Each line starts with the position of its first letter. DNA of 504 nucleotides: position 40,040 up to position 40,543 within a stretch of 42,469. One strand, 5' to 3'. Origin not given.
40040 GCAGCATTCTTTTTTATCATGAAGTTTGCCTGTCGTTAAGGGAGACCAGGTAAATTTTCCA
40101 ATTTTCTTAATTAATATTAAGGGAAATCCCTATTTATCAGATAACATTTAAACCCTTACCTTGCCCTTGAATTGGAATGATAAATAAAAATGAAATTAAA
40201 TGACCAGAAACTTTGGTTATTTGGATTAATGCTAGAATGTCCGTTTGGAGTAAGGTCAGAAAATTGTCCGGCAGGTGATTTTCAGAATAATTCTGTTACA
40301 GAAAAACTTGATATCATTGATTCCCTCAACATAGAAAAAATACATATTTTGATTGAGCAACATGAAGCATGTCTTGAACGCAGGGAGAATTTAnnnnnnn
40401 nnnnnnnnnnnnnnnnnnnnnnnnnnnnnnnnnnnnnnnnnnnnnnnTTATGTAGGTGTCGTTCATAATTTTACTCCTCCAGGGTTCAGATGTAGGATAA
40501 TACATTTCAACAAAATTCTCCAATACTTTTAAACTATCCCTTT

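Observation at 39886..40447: Tandem divergent paralogues encoding small CCHC-pattern proteins that I cannot assign to any family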

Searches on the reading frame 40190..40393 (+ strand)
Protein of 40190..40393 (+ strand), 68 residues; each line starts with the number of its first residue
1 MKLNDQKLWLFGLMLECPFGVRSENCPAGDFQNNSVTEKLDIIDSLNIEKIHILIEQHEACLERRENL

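Call 27: list_cluster_members(proteins=[P0003, P0004, P0006, P0007, P0008, P0009, P0011, P0013, P0015, P0018])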
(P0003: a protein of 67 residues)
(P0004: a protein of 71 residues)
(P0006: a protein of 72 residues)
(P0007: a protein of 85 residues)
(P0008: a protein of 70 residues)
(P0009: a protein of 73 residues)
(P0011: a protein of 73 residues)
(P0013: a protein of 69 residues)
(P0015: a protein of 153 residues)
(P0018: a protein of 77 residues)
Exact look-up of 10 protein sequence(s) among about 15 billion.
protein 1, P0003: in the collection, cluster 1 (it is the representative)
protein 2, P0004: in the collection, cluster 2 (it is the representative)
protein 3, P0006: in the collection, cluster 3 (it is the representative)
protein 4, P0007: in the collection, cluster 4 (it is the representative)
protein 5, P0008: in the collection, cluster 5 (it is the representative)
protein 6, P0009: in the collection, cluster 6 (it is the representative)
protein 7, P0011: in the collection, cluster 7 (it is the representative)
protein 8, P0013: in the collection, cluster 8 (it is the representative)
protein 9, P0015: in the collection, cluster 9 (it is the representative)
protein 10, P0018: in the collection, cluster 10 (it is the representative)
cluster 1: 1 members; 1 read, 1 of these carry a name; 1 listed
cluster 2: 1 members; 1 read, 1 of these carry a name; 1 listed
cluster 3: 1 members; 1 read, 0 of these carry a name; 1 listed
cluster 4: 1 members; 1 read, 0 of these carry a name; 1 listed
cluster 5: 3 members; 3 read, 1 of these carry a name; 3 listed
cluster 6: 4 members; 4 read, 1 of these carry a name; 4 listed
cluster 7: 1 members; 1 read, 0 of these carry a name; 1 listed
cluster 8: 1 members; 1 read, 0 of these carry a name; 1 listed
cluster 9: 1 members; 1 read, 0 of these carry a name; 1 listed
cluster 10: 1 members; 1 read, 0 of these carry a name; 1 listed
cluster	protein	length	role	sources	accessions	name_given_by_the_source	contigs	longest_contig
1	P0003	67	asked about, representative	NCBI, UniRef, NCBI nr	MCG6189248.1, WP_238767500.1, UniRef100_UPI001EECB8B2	hypothetical protein [Maribellus maritimus] | hypothetical protein n=1 Tax=Maribellus maritimus TaxID=2870838 RepID=UPI001EECB8B2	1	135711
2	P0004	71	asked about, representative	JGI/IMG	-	hypothetical protein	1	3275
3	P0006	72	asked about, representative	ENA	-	-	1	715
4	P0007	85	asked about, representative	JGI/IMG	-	-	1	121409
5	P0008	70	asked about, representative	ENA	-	-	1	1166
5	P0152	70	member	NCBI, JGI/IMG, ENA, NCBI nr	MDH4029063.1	MAG: hypothetical protein OEU95_09560 [Nitrospirota bacterium] | hypothetical protein [Nitrospirota bacterium]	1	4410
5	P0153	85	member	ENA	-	-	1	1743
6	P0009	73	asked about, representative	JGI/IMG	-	hypothetical protein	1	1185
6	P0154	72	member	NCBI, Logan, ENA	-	-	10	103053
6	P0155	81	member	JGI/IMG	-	-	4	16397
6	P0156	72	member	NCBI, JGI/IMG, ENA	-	-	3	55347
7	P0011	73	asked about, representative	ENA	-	-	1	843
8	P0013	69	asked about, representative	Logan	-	-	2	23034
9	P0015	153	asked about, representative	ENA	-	-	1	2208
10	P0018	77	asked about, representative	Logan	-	-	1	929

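Call 28: find_encoding_contigs(protein=P0003, flank=8000, max_places=3)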
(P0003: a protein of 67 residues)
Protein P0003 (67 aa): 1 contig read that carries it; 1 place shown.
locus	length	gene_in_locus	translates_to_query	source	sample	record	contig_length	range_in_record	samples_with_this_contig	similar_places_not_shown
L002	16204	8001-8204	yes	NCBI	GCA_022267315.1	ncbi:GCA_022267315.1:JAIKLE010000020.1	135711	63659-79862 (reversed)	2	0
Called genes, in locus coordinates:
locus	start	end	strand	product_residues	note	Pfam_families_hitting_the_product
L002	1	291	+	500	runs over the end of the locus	PF03264:Cytochrom_NNT, PF14522:Cytochrome_C7 (faint), PF14537:Cytochrom_c3_2 (faint)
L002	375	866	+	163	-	PF14522:Cytochrome_C7 (faint), PF22113:Mtrc-MtrF_II-IV_dom (faint), PF14537:Cytochrom_c3_2 (faint), PF09699:Paired_CXXCH_1 (faint), PF13435:Cytochrome_C554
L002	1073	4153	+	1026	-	PF05140:ResB, PF01578:Cytochrom_C_asm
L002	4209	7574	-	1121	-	PF13188:PAS_8, PF13426:PAS_9, PF00989:PAS, PF08448:PAS_4, PF13426:PAS_9, PF08447:PAS_3, PF00512:HisKA, PF02518:HATPase_c, +5 more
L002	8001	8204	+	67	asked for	-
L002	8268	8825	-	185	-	-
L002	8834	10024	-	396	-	-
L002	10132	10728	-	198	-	PF00196:GerE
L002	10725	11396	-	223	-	PF01814:Hemerythrin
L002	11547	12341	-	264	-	PF01545:Cation_efflux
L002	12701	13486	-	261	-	PF01135:PCMT, PF01209:Ubie_methyltran, PF06325:PrmA, PF13489:Methyltransf_23, PF08241:Methyltransf_11, PF08242:Methyltransf_12, PF13649:Methyltransf_25, PF13847:Methyltransf_31, +3 more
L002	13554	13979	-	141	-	PF01451:LMWPc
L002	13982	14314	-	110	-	PF01022:HTH_5, PF12802:MarR_2 (weak), PF12840:HTH_20, PF13412:HTH_24 (faint)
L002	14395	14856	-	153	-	PF00085:Thioredoxin, PF13098:Thioredoxin_2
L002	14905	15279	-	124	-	PF08859:DGC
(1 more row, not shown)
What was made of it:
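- In Maribellus the gene lies 3-8 kb from CDF, ArsR, ArsP and arsenate-reductase-like genes (call 28).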

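Call 29: find_encoding_contigs(protein=P0007, flank=8000, max_places=3)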
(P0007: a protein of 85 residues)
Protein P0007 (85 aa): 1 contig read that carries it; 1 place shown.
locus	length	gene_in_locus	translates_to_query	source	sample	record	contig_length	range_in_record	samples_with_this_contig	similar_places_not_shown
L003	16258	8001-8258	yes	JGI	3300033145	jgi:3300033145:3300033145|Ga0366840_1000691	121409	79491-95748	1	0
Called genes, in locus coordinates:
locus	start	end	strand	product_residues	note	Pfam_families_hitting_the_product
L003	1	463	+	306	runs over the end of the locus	PF00389:2-Hacid_dh, PF02826:2-Hacid_dh_C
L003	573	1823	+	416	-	PF06245:DUF1015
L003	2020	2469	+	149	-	-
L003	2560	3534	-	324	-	-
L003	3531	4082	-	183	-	PF13646:HEAT_2 (weak)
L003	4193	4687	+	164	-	PF01554:MatE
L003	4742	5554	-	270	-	PF02517:Rce1-like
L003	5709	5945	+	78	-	PF00830:Ribosomal_L28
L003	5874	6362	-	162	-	-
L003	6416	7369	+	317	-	PF13401:AAA_22 (faint), PF02881:SRP54_N, PF00448:SRP54, PF13604:AAA_30 (weak)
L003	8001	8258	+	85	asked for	-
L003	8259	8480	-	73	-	-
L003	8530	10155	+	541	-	PF07504:FTP, PF01447:Peptidase_M4, PF02868:Peptidase_M4_C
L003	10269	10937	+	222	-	-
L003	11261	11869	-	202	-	PF08843:AbiEii (faint)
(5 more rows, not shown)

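Call 31: find_encoding_contigs(protein=P0154, flank=8000, max_places=4)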
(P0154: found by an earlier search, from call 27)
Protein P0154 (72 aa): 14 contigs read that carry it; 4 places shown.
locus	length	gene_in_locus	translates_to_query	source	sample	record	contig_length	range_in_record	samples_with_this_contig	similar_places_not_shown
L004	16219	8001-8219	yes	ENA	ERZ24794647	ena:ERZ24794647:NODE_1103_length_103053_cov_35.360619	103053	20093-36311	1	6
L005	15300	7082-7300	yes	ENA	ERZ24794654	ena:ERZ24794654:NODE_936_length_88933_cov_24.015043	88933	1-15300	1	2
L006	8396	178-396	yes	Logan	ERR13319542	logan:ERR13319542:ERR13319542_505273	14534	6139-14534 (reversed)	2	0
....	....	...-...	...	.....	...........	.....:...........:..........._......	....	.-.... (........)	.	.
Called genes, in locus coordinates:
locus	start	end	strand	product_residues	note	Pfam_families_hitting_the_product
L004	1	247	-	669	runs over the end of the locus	-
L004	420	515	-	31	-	-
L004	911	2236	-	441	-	PF00072:Response_reg (weak)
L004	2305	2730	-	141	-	PF14489:QueF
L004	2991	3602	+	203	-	-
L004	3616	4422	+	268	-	-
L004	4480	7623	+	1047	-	PF11028:TMEM260_N, PF13424:TPR_12 (faint), PF13428:TPR_14 (faint), PF00515:TPR_1 (faint), PF14559:TPR_19 (weak), PF23914:TPR_CcmH_CycH (weak), PF14559:TPR_19, PF13432:TPR_16 (weak), +10 more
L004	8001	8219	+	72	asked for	-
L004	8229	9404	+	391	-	PF00817:IMS, PF11798:IMS_HHH (weak), PF21999:IMS_HHH_1 (weak), PF11799:IMS_C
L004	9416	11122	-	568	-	PF00528:BPD_transp_1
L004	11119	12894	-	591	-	PF13343:SBP_bac_6, PF13531:SBP_bac_11 (weak)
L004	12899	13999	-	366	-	PF00005:ABC_tran, PF13304:AAA_21 (faint), PF08402:TOBE_2 (weak)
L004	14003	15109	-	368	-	PF03372:Exo_endo_phos, PF19580:Exo_endo_phos_3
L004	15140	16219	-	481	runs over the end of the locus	PF00309:Sigma54_AID, PF04963:Sigma54_CBD, PF04552:Sigma54_DBD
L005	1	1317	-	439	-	?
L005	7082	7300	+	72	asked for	-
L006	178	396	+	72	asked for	-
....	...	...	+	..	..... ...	-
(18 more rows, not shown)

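Call 52: search_protein_families(library=pfam, alignment_id=A4, max_evalue=0.00001)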
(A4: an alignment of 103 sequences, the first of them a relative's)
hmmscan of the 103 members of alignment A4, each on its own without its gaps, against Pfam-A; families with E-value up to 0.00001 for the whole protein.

A. member 1, L002:4209-7679:- (1156 aa): 9 families
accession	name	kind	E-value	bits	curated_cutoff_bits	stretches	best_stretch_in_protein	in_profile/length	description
PF13426.13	PAS_9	-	5.4e-44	149.1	27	2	278-385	2-103/103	PAS domain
PF08447.18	PAS_3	-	1.3e-43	147.6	25.6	1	676-763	4-89/89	PAS fold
PF00989.32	PAS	-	6.8e-43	145.7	22.6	2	272-383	6-113/113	PAS fold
PF08448.16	PAS_4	-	9.8e-32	109.9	23.1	1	273-387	1-109/110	PAS fold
PF00072.30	Response_reg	-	9.5e-27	93.8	30.2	1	1041-1151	1-110/111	Response regulator receiver domain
PF13188.13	PAS_8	-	9.5e-23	79.7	21.8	1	144-199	2-51/65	PAS domain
PF02518.31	HATPase_c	-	4.2e-22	79.1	26.4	1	904-1013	2-110/111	Histidine kinase-, DNA gyrase B-, and HSP90-like ATPase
PF00512.31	HisKA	-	4e-20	72.1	26.9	1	790-855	2-66/66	His Kinase A (phospho-acceptor) domain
PF13596.12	PAS_10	-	4.9e-06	27.6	22.1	0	307-384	38-106/106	PAS domain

B. families by the number of members that match (of 103 scanned): 134 families (the first 25 are shown)
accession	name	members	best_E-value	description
PF00072.30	Response_reg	8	4.3e-44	Response regulator receiver domain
PF02518.31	HATPase_c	8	9.1e-28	Histidine kinase-, DNA gyrase B-, and HSP90-like ATPase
PF00512.31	HisKA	6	4e-20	His Kinase A (phospho-acceptor) domain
PF13426.13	PAS_9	4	5.4e-44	PAS domain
PF00989.32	PAS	4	6.8e-43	PAS fold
PF13188.13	PAS_8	4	9.5e-23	PAS domain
PF13424.12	TPR_12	4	1.2e-17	Tetratricopeptide repeat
PF01019.26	G_glu_transpept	3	6.7e-161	Gamma-glutamyltranspeptidase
PF08448.16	PAS_4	3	9.8e-32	PAS fold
PF13088.12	BNR_2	3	2.8e-22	BNR repeat-like domain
PF01926.29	MMR_HSR1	3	2.1e-21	50S ribosome-binding GTPase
PF00009.33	GTP_EFTU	2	3.4e-49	Elongation factor Tu GTP binding domain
PF08447.18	PAS_3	2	1.3e-43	PAS fold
PF02868.21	Peptidase_M4_C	2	3e-36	Thermolysin metallopeptidase, alpha-helical domain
PF00561.26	Abhydrolase_1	2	3.2e-34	alpha/beta hydrolase fold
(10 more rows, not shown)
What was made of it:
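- Tried and rejected: Pfam counts give Response_reg and HATPase_c in 8 of 103 flanking genes (call 52).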

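Call 60: find_encoding_contigs(protein=P0021, flank=8000, max_places=4)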
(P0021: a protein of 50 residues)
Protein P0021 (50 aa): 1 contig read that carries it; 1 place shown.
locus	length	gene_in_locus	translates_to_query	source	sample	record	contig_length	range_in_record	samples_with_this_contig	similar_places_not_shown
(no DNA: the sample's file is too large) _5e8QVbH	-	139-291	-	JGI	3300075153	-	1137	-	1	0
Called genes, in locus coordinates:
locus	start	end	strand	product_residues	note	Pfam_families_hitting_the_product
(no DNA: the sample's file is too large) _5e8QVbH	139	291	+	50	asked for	-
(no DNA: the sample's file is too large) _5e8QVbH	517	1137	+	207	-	?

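Call 62: list_cluster_members(proteins=[P0005, P0012, P0014, P0016, P0017, P0019, P0023, P0026, P0031, P0035])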
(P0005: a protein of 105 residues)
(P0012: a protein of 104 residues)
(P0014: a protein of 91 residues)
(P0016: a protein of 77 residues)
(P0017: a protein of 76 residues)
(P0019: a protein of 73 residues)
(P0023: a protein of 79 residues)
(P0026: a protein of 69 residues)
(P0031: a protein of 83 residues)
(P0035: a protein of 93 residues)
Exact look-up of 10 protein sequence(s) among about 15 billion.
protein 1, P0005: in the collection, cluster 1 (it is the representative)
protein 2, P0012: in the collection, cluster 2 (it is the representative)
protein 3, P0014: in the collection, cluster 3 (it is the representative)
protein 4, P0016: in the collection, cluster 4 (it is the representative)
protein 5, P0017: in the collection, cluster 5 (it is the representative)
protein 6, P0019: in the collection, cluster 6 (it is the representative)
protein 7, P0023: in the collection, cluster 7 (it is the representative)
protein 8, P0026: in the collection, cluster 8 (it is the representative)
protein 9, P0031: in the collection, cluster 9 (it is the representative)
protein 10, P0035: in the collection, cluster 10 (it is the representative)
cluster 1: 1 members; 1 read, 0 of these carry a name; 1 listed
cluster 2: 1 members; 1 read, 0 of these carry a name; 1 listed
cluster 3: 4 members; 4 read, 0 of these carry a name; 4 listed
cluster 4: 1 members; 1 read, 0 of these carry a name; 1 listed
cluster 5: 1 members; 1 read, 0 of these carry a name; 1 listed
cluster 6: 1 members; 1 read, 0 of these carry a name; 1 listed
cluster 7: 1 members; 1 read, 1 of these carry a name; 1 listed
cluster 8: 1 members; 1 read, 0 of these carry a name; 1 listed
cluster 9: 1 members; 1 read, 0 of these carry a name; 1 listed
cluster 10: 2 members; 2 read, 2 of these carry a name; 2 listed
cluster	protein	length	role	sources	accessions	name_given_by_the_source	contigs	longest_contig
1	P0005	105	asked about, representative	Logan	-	-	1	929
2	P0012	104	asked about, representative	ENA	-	-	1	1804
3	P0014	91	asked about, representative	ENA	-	-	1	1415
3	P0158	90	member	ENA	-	-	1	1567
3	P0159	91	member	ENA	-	-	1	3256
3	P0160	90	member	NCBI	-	-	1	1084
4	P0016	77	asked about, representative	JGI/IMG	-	-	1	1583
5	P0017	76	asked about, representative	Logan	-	-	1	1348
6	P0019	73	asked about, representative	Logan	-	-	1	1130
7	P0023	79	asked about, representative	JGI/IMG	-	hypothetical protein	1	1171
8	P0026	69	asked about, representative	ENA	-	-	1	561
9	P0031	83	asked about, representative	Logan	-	-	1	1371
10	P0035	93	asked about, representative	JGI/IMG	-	hypothetical protein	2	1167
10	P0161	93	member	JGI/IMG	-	hypothetical protein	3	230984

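Call 63: search_protein_families(library=pfam, proteins=[P0106, P0015], max_evalue=0.01)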
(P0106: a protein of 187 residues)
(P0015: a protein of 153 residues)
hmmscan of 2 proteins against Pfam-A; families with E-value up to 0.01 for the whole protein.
P0106 (187 aa): 0 families

P0015 (153 aa): 0 families

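Call 89: search_dna_similar(query=window:40190-40393:+, collection=plasmids, mode=protein, max_evalue=0.01)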
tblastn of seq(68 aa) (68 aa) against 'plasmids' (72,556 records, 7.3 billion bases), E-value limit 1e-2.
No match.

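Call 90: search_dna_similar(query=window:40190-40393:+, collection=phages, mode=protein, max_evalue=0.01)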
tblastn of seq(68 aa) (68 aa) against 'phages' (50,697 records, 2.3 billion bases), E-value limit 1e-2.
No match.
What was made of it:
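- Tried and rejected: There is no tblastn hit in plasmids or phages (calls 89, 90).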

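Call 92: find_encoding_contigs(protein=P0161, flank=5000, max_places=2)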
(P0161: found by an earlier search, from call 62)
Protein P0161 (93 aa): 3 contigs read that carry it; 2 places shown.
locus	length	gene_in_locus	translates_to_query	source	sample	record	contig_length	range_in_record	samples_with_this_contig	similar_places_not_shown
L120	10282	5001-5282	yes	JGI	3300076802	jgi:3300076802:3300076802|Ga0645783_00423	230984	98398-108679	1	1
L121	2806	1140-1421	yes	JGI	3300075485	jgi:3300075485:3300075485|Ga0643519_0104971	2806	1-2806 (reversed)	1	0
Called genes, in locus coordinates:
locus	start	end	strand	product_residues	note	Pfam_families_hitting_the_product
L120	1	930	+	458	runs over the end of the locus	-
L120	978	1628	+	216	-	PF13568:OMP_b-brl_2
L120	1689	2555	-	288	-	PF00582:Usp (weak)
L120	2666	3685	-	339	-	PF02126:PTE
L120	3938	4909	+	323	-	PF00034:Cytochrom_C (faint)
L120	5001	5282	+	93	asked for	-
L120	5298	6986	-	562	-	PF01019:G_glu_transpept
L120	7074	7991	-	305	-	PF00248:Aldo_ket_red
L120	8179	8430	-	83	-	-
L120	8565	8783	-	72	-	PF13396:PLDc_N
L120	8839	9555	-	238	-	PF13489:Methyltransf_23 (faint)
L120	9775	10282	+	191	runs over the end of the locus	PF07638:Sigma70_ECF, PF04542:Sigma70_r2, PF08281:Sigma70_r4_2, PF04545:Sigma70_r4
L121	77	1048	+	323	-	PF00034:Cytochrom_C (faint)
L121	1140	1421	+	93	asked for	-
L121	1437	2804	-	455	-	?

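Call 93: find_encoding_contigs(protein=P0074, flank=5000, max_places=2)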
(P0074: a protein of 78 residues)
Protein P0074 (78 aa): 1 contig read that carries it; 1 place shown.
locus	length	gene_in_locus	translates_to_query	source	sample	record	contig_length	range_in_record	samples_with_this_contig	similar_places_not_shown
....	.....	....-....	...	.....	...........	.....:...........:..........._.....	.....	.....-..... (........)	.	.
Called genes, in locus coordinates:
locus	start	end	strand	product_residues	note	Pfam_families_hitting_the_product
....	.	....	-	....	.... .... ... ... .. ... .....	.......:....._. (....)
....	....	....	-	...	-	-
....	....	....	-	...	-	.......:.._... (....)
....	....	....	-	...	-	-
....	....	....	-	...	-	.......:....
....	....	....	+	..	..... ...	-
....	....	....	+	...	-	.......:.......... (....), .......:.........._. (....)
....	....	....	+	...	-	-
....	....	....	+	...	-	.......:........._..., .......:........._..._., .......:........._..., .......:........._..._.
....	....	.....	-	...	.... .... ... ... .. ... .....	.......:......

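Call 94: find_encoding_contigs(protein=P0013, flank=5000, max_places=2)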
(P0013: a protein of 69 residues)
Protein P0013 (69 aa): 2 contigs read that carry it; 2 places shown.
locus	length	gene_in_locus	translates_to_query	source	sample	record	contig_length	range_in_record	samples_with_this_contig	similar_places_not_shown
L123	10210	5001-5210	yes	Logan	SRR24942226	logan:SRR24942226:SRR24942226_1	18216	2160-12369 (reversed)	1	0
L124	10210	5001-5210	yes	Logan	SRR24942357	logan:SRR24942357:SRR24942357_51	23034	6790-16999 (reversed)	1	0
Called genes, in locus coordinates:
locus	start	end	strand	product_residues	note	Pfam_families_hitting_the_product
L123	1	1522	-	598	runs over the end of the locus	PF07732:Cu-oxidase_3, PF07731:Cu-oxidase_2, PF18962:Por_Secre_tail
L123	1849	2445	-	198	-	PF00440:TetR_N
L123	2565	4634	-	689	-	PF00501:AMP-binding, PF23024:AMP-dom_DIP2-like, PF23297:ACP_SdgA_C (weak), PF00550:PP-binding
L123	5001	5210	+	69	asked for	-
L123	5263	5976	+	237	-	-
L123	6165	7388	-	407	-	PF01553:Acyltransferase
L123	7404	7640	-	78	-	-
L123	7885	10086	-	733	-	PF15902:Sortilin-Vps10 (faint), PF14870:PSII_BNR, PF18962:Por_Secre_tail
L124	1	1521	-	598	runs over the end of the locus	PF07732:Cu-oxidase_3, PF07731:Cu-oxidase_2, PF18962:Por_Secre_tail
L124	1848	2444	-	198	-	PF00440:TetR_N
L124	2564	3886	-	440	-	PF00501:AMP-binding, PF23024:AMP-dom_DIP2-like, PF23297:ACP_SdgA_C (weak), PF00550:PP-binding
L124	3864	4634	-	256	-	PF00501:AMP-binding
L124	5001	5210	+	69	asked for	-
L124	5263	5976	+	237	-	-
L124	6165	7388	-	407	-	PF01553:Acyltransferase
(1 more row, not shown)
